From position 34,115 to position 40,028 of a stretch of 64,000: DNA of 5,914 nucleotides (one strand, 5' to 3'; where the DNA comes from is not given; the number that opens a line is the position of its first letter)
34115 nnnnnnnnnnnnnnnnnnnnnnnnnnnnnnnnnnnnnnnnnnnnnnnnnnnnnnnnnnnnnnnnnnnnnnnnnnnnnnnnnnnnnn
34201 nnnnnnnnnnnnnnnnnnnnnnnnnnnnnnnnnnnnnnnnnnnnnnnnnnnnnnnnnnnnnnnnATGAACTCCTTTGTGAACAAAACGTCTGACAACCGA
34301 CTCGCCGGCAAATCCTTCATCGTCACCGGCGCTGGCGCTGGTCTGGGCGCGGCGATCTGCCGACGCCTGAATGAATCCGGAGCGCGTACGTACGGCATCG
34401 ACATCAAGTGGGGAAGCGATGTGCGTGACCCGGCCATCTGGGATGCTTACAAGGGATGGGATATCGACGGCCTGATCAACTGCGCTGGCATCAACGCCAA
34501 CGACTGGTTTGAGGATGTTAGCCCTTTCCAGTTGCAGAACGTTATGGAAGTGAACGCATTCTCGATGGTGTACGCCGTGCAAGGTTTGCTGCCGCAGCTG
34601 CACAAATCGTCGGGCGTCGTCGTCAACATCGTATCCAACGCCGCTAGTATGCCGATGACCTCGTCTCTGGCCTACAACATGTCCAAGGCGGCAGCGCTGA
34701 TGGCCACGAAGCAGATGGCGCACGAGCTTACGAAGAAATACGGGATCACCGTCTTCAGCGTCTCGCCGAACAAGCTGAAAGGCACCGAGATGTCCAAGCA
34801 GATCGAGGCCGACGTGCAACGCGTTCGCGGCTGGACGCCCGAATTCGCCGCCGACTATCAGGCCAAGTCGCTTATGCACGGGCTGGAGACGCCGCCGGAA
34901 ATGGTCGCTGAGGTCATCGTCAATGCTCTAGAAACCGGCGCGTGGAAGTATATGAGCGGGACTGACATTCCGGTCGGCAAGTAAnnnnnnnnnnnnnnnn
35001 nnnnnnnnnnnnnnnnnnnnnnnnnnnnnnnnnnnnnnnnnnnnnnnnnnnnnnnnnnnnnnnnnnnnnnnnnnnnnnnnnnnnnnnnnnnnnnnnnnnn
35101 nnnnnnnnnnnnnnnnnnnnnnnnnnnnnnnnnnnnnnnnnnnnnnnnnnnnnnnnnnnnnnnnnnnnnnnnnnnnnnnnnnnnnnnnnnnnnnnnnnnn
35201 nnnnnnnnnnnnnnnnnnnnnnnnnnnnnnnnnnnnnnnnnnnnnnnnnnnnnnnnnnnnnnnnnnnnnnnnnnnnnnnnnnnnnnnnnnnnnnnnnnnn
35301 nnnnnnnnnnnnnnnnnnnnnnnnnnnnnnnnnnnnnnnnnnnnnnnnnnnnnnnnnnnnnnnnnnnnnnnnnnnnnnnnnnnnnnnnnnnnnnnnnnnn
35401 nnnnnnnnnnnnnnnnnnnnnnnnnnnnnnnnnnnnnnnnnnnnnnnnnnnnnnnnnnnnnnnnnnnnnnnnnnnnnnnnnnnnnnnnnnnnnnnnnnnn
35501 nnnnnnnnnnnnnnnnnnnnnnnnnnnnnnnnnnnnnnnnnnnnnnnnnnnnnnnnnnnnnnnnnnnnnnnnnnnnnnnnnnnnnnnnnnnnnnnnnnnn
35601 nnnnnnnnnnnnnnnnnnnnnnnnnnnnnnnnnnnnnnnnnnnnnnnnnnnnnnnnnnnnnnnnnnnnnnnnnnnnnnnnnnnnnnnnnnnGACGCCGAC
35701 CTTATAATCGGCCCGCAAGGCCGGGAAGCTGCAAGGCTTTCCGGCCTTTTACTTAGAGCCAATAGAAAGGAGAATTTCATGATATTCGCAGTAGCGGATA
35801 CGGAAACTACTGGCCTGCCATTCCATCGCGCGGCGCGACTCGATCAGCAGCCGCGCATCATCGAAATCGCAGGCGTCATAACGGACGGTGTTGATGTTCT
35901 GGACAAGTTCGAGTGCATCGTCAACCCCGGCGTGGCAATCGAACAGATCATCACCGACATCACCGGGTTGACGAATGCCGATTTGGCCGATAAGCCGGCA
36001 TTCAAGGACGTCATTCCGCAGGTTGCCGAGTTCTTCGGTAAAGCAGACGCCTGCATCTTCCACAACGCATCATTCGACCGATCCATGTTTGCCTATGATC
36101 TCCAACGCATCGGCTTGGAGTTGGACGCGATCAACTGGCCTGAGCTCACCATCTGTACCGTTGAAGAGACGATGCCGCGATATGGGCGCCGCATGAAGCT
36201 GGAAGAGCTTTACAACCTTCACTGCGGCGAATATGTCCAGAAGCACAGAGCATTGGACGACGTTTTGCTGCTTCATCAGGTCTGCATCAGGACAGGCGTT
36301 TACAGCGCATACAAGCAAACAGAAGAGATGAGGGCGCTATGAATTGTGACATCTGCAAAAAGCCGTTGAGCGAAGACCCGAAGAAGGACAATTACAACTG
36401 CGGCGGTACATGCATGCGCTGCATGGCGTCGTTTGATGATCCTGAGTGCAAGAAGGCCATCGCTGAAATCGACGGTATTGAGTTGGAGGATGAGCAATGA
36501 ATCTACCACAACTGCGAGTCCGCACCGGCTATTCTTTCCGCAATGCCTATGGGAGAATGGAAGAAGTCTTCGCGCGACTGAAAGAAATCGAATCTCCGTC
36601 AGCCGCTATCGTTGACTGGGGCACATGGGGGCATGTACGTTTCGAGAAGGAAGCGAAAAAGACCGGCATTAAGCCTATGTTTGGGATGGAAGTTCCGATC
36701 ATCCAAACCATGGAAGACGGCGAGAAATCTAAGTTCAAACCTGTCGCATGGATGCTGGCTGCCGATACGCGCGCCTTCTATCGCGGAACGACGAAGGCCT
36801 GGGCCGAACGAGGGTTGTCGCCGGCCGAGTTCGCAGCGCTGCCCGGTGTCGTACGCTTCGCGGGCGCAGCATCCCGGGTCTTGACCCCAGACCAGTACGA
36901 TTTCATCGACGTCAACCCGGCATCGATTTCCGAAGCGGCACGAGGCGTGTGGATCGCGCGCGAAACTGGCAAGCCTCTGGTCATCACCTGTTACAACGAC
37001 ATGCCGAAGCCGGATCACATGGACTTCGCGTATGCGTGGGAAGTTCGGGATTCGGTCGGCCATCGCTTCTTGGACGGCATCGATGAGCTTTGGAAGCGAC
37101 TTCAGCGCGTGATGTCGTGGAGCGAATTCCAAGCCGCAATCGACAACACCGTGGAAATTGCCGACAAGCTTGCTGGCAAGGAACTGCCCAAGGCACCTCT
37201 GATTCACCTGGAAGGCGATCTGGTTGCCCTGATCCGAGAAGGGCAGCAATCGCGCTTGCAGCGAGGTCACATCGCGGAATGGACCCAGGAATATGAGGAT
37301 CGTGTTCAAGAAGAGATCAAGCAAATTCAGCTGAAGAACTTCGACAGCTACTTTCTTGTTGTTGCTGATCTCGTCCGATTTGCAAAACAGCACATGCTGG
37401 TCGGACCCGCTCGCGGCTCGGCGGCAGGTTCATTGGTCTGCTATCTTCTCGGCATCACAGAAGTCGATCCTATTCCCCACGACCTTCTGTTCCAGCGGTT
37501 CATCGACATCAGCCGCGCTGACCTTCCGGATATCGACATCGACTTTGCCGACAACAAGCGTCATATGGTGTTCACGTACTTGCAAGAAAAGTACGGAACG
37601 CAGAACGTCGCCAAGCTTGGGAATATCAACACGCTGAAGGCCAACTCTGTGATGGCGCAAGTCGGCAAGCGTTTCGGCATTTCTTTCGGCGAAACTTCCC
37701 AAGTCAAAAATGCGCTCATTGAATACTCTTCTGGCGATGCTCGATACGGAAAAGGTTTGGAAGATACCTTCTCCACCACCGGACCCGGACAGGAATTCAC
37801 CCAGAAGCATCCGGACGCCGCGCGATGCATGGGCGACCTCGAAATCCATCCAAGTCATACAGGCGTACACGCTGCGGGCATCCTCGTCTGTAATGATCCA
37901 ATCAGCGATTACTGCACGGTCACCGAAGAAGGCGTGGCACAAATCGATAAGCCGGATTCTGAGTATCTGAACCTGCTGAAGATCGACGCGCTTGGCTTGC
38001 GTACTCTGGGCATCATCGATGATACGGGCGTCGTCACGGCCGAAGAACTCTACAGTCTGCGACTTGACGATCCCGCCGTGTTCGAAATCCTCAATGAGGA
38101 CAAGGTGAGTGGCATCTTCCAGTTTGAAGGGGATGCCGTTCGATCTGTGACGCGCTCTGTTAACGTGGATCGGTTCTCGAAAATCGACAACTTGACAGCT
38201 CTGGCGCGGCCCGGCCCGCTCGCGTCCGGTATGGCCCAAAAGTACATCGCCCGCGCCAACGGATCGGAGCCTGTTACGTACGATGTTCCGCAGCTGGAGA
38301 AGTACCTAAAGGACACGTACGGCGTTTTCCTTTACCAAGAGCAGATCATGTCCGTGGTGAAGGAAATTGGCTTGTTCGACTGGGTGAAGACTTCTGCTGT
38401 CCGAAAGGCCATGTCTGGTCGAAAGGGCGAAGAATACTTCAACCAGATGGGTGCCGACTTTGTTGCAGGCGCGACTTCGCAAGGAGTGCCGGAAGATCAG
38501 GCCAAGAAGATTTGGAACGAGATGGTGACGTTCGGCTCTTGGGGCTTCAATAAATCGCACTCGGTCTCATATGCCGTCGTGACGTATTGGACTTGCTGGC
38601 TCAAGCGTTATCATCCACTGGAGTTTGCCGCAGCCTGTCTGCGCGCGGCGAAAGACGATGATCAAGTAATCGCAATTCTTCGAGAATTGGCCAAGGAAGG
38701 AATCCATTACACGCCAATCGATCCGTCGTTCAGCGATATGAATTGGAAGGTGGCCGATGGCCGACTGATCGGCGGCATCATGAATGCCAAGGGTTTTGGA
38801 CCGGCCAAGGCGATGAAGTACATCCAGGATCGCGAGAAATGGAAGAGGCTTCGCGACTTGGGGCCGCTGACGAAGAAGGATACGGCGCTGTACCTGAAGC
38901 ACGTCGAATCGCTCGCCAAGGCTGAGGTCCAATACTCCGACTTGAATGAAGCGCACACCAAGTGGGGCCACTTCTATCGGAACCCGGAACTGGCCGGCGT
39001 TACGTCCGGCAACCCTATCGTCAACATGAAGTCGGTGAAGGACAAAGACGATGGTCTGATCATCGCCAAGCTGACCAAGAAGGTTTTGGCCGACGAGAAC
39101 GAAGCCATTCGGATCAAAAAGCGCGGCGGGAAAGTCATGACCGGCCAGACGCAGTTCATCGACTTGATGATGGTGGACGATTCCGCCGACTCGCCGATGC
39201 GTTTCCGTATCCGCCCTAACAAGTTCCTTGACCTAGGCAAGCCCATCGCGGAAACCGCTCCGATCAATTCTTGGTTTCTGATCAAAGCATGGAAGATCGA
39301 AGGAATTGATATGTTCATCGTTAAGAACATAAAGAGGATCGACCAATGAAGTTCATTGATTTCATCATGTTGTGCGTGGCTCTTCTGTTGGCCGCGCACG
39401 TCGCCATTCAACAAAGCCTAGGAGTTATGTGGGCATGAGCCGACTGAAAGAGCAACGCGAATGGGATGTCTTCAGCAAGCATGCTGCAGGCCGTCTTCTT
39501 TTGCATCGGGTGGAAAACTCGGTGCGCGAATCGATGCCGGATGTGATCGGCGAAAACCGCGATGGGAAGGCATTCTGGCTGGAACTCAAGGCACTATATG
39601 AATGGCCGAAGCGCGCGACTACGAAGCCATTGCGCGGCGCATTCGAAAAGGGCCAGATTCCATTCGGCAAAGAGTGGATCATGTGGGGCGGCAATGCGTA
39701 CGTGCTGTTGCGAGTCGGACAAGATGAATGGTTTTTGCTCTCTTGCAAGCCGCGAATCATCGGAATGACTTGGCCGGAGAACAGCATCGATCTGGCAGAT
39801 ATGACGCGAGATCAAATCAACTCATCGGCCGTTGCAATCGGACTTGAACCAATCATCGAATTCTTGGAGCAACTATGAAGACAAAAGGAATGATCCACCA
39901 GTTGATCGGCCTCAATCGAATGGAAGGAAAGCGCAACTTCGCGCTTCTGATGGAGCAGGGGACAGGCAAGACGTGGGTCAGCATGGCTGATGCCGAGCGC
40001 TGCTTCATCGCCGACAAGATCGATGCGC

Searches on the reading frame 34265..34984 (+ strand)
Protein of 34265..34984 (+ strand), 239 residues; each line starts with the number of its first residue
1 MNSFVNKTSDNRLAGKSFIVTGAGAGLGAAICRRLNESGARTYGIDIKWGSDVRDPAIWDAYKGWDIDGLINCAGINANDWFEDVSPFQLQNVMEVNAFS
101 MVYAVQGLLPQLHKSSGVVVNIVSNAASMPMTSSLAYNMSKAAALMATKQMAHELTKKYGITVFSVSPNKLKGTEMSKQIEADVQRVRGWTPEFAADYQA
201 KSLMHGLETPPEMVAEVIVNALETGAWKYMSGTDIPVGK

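Call 84: search_protein_families(library=phrogs, proteins=[window:34265-34984:+], max_evalue=0.00001)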
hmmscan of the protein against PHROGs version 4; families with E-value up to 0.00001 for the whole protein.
window:34265-34984:+ (239 aa): 1 family
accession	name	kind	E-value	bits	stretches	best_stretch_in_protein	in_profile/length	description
phrog_3142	-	moron, auxiliary metabolic gene and host takeover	1.8e-39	136.6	1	10-238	282-518/596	FabG-like 3-oxoacyl-(acyl-carrier-protein) reductase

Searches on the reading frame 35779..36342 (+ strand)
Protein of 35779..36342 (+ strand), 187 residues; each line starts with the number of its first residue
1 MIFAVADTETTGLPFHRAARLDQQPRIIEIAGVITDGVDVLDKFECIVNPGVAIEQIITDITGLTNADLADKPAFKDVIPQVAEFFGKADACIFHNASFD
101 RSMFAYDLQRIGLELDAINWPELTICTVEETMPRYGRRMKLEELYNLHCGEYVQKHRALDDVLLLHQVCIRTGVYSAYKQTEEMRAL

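Call 94: search_protein_families(library=phrogs, proteins=[window:35779-36342:+], max_evalue=0.00001)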
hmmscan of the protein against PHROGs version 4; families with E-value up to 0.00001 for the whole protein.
window:35779-36342:+ (187 aa): 2 families
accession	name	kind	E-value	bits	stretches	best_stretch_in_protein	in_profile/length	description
phrog_192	-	DNA, RNA and nucleotide metabolism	2.3e-40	140.1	1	1-176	106-274/397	DNA polymerase exonuclease subunit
phrog_14632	-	DNA, RNA and nucleotide metabolism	8.1e-17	62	1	3-170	84-240/380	DNA polymerase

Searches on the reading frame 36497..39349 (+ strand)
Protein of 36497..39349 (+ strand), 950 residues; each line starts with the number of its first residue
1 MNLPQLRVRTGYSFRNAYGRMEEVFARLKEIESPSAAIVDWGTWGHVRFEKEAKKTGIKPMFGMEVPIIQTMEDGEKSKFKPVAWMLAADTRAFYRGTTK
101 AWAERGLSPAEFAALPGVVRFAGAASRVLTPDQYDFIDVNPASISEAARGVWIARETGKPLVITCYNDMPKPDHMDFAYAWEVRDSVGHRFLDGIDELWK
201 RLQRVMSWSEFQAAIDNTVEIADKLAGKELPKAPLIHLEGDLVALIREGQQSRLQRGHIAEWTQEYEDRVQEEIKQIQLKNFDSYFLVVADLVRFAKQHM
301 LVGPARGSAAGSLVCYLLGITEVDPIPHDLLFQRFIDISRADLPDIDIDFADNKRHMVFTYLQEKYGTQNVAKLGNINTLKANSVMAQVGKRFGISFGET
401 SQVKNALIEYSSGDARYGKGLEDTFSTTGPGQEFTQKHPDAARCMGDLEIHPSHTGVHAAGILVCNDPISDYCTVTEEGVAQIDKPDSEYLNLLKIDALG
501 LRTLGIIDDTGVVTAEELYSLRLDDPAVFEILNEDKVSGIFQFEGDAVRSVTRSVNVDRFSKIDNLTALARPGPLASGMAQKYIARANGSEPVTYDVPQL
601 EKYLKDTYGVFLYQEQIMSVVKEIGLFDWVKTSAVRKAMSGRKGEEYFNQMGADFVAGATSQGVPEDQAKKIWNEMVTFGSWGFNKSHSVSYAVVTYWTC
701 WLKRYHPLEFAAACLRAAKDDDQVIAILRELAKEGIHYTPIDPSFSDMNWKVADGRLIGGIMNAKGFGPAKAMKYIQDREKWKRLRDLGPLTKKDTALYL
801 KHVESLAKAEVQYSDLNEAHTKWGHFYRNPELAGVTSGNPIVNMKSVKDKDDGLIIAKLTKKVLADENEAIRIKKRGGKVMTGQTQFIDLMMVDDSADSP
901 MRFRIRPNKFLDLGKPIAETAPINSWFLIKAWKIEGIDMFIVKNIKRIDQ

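Call 84: search_protein_families(library=phrogs, proteins=[window:36497-39349:+], max_evalue=0.00001)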
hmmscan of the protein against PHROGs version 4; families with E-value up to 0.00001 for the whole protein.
window:36497-39349:+ (950 aa): 8 families
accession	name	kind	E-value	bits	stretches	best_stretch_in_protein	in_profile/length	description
phrog_405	-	DNA, RNA and nucleotide metabolism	1.8e-273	911.5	1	1-935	42-1063/1190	DNA polymerase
phrog_11165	-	DNA, RNA and nucleotide metabolism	4.7e-146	488.9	1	246-784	19-580/782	DNA polymerase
phrog_12219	-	DNA, RNA and nucleotide metabolism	7e-51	174.4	1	343-809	1-516/823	DNA polymerase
phrog_21652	-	DNA, RNA and nucleotide metabolism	5e-49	168.2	1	308-661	36-430/476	DNA polymerase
phrog_13169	-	DNA, RNA and nucleotide metabolism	1.5e-19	71.2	1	191-337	249-410/463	DNA polymerase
phrog_7513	-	unknown function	8.2e-18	65.5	1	263-344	363-452/461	-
phrog_4335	-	unknown function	1.2e-14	55.3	1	661-783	10-133/421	-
phrog_11127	-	DNA, RNA and nucleotide metabolism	9.3e-07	30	1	263-336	96-170/171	DNA polymerase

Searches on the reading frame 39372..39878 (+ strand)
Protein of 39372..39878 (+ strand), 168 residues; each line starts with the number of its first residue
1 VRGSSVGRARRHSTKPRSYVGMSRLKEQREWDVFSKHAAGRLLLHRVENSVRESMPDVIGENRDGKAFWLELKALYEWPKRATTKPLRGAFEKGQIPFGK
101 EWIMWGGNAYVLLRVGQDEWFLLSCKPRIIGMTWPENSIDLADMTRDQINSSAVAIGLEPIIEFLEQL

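Call 94: search_protein_families(library=phrogs, proteins=[window:39372-39878:+], max_evalue=0.00001)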
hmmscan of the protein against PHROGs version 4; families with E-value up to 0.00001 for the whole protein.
window:39372-39878:+ (168 aa): 1 family
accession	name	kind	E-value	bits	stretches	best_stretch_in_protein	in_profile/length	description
phrog_2165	-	DNA, RNA and nucleotide metabolism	2e-30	106.5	1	26-126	3-102/141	DNA helicase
